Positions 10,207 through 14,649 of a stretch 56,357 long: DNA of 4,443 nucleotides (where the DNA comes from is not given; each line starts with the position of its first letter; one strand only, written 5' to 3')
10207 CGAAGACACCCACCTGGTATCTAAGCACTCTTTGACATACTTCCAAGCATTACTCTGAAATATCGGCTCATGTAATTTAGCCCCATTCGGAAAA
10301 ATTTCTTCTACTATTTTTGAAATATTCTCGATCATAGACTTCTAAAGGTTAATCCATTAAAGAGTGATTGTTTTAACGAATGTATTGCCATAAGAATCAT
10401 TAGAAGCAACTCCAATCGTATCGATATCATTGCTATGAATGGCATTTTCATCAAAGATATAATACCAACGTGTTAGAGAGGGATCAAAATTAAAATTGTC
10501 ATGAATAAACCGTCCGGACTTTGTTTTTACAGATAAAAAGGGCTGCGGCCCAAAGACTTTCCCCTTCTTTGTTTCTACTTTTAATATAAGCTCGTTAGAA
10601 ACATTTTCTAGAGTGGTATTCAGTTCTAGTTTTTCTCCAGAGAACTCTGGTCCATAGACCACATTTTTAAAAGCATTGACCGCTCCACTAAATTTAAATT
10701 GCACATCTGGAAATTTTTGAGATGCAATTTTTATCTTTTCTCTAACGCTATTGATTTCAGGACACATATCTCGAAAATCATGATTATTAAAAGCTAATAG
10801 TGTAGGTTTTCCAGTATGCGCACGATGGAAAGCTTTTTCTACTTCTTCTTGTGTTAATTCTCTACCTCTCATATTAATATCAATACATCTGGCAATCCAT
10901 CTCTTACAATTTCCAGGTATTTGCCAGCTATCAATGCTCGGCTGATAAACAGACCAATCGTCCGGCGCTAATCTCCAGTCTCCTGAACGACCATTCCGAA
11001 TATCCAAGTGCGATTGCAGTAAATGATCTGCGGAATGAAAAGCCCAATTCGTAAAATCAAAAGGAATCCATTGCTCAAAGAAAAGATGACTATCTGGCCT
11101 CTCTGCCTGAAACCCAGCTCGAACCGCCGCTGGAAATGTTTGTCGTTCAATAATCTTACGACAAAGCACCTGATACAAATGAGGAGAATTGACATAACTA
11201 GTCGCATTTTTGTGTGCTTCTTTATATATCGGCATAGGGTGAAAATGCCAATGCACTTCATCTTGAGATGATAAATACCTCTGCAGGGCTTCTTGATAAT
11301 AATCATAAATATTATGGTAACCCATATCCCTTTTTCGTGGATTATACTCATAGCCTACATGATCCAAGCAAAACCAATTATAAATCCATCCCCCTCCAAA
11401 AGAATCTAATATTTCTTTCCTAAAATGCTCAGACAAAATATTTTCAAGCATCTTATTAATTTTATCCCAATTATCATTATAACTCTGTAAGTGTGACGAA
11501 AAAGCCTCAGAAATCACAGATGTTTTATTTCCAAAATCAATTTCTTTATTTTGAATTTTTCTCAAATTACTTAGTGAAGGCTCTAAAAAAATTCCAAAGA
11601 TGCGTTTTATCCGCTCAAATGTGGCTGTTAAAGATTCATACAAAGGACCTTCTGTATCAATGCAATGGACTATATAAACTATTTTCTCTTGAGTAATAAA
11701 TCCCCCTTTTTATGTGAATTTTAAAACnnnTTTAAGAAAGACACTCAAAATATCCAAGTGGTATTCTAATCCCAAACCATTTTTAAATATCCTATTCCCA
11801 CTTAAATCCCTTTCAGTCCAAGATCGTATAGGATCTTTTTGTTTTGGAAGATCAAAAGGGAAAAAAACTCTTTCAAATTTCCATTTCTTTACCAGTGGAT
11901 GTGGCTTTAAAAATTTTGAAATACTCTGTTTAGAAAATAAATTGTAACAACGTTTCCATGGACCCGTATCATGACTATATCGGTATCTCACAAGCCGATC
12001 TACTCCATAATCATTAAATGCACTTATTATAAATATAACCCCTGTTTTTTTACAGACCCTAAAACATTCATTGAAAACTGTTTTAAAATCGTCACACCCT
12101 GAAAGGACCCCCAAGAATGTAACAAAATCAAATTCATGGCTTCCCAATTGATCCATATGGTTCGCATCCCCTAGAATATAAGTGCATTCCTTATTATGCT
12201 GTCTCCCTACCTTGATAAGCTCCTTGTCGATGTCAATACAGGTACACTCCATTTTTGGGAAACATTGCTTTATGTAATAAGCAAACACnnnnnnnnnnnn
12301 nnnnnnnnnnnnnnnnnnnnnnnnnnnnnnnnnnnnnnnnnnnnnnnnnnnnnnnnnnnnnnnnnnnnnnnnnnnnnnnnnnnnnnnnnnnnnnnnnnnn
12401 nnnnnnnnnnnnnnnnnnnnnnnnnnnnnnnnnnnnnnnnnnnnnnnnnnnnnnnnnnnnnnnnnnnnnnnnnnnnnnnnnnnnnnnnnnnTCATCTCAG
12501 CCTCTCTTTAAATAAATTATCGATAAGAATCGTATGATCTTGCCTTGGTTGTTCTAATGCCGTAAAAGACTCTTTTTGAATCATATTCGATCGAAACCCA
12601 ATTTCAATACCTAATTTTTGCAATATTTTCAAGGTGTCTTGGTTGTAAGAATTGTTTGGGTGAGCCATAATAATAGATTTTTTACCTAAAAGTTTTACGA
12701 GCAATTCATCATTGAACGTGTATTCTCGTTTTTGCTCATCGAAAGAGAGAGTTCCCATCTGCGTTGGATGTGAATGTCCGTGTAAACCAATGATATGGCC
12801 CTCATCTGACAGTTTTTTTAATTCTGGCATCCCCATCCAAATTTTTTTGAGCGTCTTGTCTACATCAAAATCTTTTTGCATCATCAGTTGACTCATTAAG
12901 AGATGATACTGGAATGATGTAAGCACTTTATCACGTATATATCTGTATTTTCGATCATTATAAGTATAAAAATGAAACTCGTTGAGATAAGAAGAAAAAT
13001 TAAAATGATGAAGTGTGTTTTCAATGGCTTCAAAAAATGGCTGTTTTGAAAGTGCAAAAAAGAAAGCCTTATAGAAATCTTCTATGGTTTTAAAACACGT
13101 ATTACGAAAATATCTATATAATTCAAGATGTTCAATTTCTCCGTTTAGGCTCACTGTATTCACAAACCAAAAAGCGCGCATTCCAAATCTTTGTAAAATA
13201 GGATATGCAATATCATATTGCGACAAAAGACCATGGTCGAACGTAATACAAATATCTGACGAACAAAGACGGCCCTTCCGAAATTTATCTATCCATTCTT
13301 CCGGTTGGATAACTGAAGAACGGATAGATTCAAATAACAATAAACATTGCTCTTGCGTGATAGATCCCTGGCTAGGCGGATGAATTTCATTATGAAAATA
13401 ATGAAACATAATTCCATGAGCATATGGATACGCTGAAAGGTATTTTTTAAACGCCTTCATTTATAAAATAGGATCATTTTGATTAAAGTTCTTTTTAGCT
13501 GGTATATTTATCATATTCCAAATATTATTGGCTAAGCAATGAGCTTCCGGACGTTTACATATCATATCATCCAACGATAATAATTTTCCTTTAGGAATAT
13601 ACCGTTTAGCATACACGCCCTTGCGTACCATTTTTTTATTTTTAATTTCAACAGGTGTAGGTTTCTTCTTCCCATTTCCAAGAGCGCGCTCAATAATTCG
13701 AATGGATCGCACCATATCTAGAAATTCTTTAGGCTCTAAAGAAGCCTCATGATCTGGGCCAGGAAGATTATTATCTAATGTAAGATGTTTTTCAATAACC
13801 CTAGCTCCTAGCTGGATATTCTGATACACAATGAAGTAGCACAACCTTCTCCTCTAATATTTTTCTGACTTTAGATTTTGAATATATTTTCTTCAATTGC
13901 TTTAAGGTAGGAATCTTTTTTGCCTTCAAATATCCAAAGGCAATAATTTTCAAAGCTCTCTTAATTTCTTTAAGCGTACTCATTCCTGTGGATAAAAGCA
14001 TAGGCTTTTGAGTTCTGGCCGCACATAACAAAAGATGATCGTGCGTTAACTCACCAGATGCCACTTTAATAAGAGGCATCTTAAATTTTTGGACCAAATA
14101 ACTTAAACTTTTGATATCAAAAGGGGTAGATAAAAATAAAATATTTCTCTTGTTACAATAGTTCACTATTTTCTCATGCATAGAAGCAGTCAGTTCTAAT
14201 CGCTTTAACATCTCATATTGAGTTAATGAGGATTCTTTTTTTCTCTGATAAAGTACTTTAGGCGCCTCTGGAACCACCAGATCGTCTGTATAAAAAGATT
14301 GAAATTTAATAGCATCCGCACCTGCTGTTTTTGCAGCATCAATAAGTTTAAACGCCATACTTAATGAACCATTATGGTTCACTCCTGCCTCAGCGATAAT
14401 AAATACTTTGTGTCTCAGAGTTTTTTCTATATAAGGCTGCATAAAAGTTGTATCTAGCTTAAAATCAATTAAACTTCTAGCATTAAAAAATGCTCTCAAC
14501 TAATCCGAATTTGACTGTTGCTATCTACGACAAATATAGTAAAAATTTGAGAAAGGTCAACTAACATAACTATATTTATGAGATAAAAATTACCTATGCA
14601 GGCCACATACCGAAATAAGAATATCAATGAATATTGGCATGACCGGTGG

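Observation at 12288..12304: G10-A-G6 tract encoding the SAM-binding glycines of a methyltransferase: candidate phase-variation switch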

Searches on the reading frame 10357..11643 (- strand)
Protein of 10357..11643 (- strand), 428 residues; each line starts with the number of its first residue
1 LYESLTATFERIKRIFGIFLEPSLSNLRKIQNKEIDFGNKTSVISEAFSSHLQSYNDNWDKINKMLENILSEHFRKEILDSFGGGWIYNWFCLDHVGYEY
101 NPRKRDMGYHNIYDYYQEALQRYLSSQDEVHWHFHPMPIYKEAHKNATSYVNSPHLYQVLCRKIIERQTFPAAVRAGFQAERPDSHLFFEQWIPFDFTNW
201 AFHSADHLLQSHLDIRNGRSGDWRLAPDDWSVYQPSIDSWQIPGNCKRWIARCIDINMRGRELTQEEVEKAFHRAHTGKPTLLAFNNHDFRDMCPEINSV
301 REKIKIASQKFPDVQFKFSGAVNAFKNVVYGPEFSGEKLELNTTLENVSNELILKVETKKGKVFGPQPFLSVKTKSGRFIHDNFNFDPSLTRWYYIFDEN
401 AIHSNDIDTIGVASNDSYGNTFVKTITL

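Call 7: search_protein_families(library=pfam, proteins=[window:10357-11643:-], max_evalue=0.01)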
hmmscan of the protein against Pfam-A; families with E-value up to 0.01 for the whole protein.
window:10357-11643:- (428 aa): 0 families

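Call 14: find_encoding_contigs(protein=window:10357-11643:-, flank=2500, max_places=10)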
Protein window:10357-11643:- (428 aa): 8 contigs read that carry it; 4 places shown.
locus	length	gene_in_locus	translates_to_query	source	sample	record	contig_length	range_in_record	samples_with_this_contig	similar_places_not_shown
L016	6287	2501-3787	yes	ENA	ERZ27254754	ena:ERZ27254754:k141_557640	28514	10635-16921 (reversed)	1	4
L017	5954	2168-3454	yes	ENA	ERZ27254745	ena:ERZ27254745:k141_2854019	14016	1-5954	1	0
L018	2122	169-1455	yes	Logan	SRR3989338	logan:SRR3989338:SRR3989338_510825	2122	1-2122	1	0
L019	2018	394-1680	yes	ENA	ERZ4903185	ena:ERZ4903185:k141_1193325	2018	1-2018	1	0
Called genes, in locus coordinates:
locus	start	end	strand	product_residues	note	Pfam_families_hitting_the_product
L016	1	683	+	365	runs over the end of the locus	PF03102:NeuB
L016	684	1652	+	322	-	PF01522:Polysacc_deac_1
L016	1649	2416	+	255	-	PF00891:Methyltransf_2, PF01209:Ubie_methyltran, PF13489:Methyltransf_23, PF13847:Methyltransf_31, PF08241:Methyltransf_11, PF08242:Methyltransf_12, PF13649:Methyltransf_25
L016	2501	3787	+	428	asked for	-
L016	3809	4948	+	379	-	PF01041:DegT_DnrJ_EryC1, PF00155:Aminotran_1_2 (weak)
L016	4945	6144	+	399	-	PF02350:Epimerase_2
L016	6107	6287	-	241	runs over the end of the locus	PF02348:CTP_transf_3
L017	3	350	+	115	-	?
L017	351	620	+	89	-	-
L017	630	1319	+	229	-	PF01522:Polysacc_deac_1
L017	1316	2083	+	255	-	PF00891:Methyltransf_2, PF01209:Ubie_methyltran, PF13489:Methyltransf_23, PF13847:Methyltransf_31, PF08241:Methyltransf_11, PF08242:Methyltransf_12, PF13649:Methyltransf_25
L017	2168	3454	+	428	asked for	-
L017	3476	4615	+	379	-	PF01041:DegT_DnrJ_EryC1, PF00155:Aminotran_1_2 (weak)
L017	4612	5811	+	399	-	PF02350:Epimerase_2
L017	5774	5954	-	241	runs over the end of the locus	PF02348:CTP_transf_3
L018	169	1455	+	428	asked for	-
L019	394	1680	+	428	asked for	-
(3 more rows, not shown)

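Call 28: search_protein_families(library=ncbifam, proteins=[window:10357-11643:-], max_evalue=0.001)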
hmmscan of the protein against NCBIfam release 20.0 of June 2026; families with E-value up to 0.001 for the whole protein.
window:10357-11643:- (428 aa): 0 families

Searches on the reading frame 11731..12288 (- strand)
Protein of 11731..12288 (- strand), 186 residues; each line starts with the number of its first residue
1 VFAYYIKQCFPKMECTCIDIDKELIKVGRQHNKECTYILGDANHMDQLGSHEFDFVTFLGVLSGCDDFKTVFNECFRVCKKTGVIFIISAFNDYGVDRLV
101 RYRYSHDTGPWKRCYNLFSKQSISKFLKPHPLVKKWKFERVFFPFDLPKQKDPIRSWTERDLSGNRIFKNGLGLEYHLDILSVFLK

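Call 80: list_cluster_members(proteins=[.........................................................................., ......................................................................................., window:11731-12288:-, window:11731-12252:-, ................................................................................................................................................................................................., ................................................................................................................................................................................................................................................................, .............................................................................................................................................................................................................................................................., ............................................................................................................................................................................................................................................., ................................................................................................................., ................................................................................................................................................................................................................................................])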
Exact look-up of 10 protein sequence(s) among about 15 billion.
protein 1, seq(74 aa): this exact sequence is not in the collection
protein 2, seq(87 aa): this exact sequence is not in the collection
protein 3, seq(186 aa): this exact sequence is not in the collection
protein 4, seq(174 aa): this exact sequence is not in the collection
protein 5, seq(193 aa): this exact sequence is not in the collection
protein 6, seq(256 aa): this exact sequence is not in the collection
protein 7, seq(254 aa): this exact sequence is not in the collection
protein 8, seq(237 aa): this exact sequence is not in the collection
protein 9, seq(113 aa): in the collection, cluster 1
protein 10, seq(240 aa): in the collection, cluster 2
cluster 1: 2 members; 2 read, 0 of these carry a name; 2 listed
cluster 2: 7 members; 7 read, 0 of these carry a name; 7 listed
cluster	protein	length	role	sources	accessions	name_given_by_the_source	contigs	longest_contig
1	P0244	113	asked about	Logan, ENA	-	-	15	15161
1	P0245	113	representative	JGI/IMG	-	-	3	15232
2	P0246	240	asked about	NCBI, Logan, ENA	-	-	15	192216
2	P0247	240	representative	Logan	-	-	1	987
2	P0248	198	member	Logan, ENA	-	-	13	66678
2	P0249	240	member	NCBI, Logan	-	-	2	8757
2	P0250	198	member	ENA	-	-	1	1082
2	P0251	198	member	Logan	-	-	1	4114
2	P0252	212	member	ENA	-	-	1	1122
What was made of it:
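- The same test did detect OFF alleles of the gut homologue (call 80).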

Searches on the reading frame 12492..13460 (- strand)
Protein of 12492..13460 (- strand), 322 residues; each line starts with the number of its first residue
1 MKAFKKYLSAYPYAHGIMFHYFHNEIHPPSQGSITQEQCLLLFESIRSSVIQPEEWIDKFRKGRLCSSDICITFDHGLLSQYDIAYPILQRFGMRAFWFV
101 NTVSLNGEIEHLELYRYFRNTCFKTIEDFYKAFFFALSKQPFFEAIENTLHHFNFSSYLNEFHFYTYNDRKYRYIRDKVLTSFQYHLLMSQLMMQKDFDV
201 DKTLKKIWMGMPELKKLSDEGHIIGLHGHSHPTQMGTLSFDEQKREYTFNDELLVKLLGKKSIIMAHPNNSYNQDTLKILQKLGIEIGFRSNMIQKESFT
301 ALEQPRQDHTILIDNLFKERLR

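Call 7: search_protein_families(library=pfam, proteins=[window:12492-13460:-], max_evalue=0.01)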
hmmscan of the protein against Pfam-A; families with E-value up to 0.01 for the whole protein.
window:12492-13460:- (322 aa): 1 family
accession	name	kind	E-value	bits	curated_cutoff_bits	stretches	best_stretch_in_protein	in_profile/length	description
PF01522.26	Polysacc_deac_1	-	2.8e-17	63.2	23.1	2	211-286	48-122/124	Polysaccharide deacetylase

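Call 13: find_encoding_contigs(protein=window:12492-13460:-, flank=2500, max_places=10)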
Protein window:12492-13460:- (322 aa): 14 contigs read that carry it; 10 places shown.
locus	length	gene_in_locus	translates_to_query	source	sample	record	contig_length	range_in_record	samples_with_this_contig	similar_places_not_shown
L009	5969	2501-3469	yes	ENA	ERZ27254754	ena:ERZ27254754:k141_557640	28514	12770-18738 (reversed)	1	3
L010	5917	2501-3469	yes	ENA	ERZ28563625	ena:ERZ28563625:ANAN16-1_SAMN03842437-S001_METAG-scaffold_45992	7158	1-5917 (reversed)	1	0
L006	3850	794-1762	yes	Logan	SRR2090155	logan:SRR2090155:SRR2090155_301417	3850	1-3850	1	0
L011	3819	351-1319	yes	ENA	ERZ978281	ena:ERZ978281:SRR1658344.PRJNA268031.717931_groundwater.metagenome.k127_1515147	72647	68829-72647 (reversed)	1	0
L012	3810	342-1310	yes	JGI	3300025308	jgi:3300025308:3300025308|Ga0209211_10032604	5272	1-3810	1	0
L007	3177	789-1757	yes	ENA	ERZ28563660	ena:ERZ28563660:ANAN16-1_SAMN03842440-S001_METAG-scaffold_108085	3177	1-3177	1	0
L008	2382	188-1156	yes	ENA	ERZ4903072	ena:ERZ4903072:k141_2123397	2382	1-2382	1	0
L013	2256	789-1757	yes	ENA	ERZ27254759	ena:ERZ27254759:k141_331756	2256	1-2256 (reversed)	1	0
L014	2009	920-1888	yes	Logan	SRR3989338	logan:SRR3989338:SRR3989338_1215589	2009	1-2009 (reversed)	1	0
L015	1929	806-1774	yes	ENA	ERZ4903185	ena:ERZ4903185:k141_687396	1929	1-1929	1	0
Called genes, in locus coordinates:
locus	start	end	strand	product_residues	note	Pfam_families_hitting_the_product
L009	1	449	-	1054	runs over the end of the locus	PF01326:PPDK_N (faint), PF27448:Rph_4th (faint), PF00391:PEP-utilizers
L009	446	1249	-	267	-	PF01209:Ubie_methyltran (weak), PF13489:Methyltransf_23, PF08241:Methyltransf_11, PF08242:Methyltransf_12, PF13649:Methyltransf_25, PF13847:Methyltransf_31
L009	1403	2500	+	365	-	PF03102:NeuB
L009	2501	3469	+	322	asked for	PF01522:Polysacc_deac_1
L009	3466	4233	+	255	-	PF00891:Methyltransf_2, PF01209:Ubie_methyltran, PF13489:Methyltransf_23, PF13847:Methyltransf_31, PF08241:Methyltransf_11, PF08242:Methyltransf_12, PF13649:Methyltransf_25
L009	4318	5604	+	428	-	-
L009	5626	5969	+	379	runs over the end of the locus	PF01041:DegT_DnrJ_EryC1, PF00155:Aminotran_1_2 (weak)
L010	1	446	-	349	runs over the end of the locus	-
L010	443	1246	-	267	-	PF01209:Ubie_methyltran (weak), PF13489:Methyltransf_23, PF08241:Methyltransf_11, PF08242:Methyltransf_12, PF13649:Methyltransf_25, PF13847:Methyltransf_31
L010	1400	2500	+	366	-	-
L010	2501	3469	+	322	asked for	PF01522:Polysacc_deac_1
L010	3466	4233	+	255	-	PF00891:Methyltransf_2, PF01209:Ubie_methyltran, PF13489:Methyltransf_23, PF13847:Methyltransf_31, PF08241:Methyltransf_11, PF08242:Methyltransf_12, PF13649:Methyltransf_25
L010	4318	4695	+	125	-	-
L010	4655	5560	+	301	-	-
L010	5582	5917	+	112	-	?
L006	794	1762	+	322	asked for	PF01522:Polysacc_deac_1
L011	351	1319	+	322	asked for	PF01522:Polysacc_deac_1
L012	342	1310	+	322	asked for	PF01522:Polysacc_deac_1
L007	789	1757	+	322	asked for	PF01522:Polysacc_deac_1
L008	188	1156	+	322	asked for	PF01522:Polysacc_deac_1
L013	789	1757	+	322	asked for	PF01522:Polysacc_deac_1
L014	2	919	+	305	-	?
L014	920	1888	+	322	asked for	PF01522:Polysacc_deac_1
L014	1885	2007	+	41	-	?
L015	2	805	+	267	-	?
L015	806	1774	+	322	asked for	PF01522:Polysacc_deac_1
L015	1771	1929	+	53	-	?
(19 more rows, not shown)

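Call 28: search_protein_families(library=ncbifam, proteins=[window:12492-13460:-], max_evalue=0.001)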
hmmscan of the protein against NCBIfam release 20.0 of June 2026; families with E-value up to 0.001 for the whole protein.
window:12492-13460:- (322 aa): 7 families
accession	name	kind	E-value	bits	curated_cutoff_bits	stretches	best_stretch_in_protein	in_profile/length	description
TIGR02764.1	spore_ybaN_pdaB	equivalog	5.8e-08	32.7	237.4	1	214-286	51-122/191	polysaccharide deacetylase family sporulation protein PdaB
NF045820.1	PgAcgDacpgdA_Strep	equivalog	5.4e-07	28.8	800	1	214-275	313-373/463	peptidoglycan-N-acetylglucosamine deacetylase PgdA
TIGR02884.1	spore_pdaA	equivalog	6.9e-07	29.2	298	1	214-291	82-159/224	delta-lactam-biosynthetic de-N-acetylase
TIGR03938.2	deacetyl_PgaB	equivalog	6.9e-06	24.6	321.9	0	64-101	60-97/621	poly-beta-1,6-N-acetyl-D-glucosamine N-deacetylase PgaB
TIGR03933.1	PIA_icaB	equivalog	1.8e-05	24.4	248.35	0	51-105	55-109/245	intercellular adhesin biosynthesis polysaccharide N-deacetylase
NF045821.1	PgAcgDacpgdA1_Bac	equivalog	2.5e-05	23.3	400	1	214-278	133-196/282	peptidoglycan-N-acetylglucosamine deacetylase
TIGR02873.1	spore_ylxY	hypoth_equivalog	5.2e-05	22.6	391.5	1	214-284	130-199/268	probable sporulation protein, polysaccharide deacetylase family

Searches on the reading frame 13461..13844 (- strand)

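Call 7: search_protein_families(library=pfam, proteins=[window:13461-13844:-], max_evalue=0.01)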
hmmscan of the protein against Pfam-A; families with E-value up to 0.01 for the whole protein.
window:13461-13844:- (127 aa): 2 families
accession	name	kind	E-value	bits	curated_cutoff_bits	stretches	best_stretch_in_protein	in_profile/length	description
PF03102.20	NeuB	-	1.1e-17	64.8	22.1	1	8-60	189-241/241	NeuB family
PF08666.17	SAF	-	0.0031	18.5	21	1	76-106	3-32/63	SAF domain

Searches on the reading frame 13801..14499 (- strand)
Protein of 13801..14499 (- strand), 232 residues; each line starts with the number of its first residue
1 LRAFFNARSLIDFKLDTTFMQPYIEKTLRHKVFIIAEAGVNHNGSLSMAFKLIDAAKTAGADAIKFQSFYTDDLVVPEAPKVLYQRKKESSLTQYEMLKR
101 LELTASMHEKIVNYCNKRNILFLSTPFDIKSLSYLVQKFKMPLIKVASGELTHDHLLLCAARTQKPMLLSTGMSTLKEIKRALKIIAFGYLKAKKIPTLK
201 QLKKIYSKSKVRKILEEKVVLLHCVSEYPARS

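Call 7: search_protein_families(library=pfam, proteins=[window:13801-14499:-], max_evalue=0.01)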
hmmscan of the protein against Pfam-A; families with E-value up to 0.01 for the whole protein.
window:13801-14499:- (232 aa): 1 family
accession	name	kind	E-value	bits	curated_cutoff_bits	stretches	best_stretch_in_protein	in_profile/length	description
PF03102.20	NeuB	-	2.2e-48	165.3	22.1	1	52-231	1-155/241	NeuB family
